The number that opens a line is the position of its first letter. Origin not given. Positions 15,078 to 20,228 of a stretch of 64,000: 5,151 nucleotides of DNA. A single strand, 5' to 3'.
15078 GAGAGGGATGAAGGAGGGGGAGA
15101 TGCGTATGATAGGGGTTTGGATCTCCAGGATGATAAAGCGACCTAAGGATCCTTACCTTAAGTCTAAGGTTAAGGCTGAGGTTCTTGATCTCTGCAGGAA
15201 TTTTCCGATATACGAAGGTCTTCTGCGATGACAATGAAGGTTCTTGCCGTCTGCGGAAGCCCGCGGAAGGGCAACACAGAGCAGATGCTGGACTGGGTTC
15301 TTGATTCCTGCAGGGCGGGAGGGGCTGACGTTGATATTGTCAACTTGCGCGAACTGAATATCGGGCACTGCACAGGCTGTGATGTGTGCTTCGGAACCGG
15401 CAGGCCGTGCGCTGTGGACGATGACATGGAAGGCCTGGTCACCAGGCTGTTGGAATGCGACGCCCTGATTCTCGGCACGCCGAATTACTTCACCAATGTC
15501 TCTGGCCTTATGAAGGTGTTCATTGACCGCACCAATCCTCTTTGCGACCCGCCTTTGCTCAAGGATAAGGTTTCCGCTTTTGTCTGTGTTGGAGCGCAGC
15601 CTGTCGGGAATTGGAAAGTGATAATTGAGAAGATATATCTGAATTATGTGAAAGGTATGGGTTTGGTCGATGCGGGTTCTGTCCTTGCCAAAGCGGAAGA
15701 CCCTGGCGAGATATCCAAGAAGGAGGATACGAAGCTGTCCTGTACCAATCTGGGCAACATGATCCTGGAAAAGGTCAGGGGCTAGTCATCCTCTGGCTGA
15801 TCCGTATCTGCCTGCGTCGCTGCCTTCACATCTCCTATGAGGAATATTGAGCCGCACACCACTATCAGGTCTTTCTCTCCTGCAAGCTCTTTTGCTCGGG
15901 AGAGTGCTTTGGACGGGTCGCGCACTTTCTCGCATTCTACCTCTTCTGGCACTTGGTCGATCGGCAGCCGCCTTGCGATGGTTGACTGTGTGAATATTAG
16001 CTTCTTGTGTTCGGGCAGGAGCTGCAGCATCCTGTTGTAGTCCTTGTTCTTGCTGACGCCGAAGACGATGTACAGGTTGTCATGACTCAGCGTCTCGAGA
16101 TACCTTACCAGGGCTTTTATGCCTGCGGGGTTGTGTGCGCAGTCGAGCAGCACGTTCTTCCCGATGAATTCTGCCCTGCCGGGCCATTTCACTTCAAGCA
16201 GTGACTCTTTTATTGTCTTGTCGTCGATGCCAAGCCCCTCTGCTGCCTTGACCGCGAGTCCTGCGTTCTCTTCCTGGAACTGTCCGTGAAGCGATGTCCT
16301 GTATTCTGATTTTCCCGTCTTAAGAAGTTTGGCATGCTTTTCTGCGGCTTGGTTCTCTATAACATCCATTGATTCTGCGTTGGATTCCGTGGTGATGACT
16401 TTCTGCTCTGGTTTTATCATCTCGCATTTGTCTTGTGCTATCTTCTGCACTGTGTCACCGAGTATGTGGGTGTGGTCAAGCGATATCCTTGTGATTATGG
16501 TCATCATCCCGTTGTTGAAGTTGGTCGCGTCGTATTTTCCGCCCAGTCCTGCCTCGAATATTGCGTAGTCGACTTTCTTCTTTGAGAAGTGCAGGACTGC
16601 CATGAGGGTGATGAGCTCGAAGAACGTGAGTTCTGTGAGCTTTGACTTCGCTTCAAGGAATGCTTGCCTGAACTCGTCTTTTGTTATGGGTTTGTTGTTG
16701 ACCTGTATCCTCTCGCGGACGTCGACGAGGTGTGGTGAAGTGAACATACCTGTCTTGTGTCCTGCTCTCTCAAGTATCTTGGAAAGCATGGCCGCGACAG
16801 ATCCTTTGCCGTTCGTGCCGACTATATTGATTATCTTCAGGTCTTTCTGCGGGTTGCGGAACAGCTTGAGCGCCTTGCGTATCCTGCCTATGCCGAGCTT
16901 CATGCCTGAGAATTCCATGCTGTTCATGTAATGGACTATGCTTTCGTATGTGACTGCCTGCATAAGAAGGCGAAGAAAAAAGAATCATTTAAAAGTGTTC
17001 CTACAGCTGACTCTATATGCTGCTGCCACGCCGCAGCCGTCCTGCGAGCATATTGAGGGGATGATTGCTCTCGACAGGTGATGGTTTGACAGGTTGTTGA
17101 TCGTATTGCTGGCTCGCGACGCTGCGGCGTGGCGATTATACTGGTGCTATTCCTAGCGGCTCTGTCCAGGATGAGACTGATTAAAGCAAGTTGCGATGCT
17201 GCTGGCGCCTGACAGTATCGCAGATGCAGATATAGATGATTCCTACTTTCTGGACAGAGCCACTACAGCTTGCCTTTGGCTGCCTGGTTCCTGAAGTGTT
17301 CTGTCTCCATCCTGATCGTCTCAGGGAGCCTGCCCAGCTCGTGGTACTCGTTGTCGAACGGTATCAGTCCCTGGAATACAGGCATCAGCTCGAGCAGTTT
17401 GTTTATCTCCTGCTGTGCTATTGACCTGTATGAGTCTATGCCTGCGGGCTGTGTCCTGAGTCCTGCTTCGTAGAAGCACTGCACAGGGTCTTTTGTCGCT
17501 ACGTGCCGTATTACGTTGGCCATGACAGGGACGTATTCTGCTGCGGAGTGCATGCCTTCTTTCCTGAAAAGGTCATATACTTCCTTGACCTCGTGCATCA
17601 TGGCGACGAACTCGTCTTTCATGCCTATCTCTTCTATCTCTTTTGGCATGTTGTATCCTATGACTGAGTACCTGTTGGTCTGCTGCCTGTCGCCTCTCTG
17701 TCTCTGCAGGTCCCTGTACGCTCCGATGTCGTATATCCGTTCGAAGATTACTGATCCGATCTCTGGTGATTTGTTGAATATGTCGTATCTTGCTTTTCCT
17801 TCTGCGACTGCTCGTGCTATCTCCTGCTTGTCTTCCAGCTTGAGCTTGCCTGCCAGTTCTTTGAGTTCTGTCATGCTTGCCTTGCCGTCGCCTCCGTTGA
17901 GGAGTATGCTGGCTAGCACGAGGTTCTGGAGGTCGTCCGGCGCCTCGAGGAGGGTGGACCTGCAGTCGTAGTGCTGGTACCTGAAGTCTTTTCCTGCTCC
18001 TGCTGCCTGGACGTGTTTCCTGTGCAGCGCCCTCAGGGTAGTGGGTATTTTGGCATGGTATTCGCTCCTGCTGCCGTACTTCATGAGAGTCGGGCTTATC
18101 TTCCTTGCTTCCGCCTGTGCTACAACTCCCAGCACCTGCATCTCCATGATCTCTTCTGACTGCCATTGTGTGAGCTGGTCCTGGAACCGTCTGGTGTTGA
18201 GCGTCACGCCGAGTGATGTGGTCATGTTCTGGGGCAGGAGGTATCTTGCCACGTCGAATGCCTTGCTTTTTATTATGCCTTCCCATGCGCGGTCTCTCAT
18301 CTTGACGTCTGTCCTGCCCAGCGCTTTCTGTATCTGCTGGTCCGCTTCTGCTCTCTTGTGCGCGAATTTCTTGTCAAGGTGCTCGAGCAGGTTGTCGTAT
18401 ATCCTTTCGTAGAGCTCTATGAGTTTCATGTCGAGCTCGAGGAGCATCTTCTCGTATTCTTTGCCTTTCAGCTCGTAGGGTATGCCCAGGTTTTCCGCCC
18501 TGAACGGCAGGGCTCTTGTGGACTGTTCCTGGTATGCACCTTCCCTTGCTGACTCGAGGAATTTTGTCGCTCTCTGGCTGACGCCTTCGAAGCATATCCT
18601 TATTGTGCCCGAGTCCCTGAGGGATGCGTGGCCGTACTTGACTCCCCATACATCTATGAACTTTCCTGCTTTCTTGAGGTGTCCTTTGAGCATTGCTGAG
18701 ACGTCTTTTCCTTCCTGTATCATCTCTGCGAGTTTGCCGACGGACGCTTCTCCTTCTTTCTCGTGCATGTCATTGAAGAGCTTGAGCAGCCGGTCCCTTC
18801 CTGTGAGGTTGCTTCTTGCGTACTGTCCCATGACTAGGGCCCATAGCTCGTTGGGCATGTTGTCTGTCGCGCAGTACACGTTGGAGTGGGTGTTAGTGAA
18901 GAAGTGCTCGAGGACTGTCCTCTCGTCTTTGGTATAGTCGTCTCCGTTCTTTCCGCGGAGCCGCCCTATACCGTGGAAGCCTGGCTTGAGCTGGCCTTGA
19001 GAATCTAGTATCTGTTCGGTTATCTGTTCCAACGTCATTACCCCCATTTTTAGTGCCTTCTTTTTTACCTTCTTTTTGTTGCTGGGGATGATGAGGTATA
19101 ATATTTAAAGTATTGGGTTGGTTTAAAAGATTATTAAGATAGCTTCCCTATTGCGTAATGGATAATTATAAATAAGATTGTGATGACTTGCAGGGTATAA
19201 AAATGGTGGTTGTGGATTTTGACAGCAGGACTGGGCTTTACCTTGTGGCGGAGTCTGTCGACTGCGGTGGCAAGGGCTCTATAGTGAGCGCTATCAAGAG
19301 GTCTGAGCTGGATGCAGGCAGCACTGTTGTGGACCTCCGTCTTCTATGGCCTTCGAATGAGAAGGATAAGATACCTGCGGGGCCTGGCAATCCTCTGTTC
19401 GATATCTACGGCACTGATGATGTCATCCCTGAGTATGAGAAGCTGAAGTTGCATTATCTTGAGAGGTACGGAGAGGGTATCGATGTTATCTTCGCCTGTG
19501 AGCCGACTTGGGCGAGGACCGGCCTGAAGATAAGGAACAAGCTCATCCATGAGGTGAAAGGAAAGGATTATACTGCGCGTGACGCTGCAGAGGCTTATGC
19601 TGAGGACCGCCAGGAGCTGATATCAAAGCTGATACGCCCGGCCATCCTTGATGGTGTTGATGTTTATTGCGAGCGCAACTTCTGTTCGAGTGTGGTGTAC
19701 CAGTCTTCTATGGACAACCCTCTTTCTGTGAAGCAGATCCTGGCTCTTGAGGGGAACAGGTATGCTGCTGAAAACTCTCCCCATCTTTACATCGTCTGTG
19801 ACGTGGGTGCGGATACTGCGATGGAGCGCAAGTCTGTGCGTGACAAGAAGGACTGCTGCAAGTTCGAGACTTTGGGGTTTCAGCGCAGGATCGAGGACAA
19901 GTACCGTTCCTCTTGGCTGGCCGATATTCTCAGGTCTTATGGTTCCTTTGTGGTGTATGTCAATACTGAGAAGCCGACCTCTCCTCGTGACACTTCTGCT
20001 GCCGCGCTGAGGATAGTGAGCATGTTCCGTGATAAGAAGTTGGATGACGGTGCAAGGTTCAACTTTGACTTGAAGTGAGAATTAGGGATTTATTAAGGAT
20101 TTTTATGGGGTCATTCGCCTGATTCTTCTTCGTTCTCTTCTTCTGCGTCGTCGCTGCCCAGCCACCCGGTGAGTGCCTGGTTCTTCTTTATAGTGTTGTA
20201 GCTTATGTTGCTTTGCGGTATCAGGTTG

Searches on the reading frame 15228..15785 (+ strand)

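Call 32: search_protein_families(library=pfam, proteins=[window:15228-15785:+])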
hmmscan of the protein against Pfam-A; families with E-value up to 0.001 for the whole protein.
window:15228-15785:+ (185 aa): 2 families
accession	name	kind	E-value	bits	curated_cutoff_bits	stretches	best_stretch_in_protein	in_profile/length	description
PF03358.20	FMN_red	-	3e-27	95.5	24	1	3-125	1-118/152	NADPH-dependent FMN reductase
PF02525.22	Flavodoxin_2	-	9.6e-11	42.2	27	1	3-101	1-102/198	Flavodoxin-like fold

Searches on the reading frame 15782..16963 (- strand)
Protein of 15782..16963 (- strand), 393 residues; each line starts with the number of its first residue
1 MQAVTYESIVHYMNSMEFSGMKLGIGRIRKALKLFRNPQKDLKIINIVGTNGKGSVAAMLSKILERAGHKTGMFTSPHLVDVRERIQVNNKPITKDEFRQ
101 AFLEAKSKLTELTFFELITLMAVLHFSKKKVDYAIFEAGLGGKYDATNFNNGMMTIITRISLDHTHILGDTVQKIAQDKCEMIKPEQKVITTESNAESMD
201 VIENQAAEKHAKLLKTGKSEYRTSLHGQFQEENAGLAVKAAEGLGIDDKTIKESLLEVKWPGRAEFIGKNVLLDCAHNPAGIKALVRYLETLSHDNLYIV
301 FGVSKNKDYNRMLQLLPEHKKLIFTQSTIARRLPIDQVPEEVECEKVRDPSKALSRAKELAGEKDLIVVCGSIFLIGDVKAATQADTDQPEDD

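Call 32: search_protein_families(library=pfam, proteins=[window:15782-16963:-])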
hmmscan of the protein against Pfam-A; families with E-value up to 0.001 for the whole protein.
window:15782-16963:- (393 aa): 2 families
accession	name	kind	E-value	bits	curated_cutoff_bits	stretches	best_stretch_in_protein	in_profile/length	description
PF02875.26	Mur_ligase_C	-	5.5e-16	60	28.4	1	262-372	1-126/127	Mur ligase, glutamate ligase domain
PF08245.18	Mur_ligase_M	-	1.4e-09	38.6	24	1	48-238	2-168/200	Mur ligase middle domain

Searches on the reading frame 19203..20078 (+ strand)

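Call 32: search_protein_families(library=pfam, proteins=[window:19203-20078:+])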
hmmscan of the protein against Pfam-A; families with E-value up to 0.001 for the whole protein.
window:19203-20078:+ (291 aa): 1 family
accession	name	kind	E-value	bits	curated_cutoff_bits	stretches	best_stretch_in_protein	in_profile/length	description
PF02223.23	Thymidylate_kin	-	1e-12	48.6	27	1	91-235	23-160/185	Thymidylate kinase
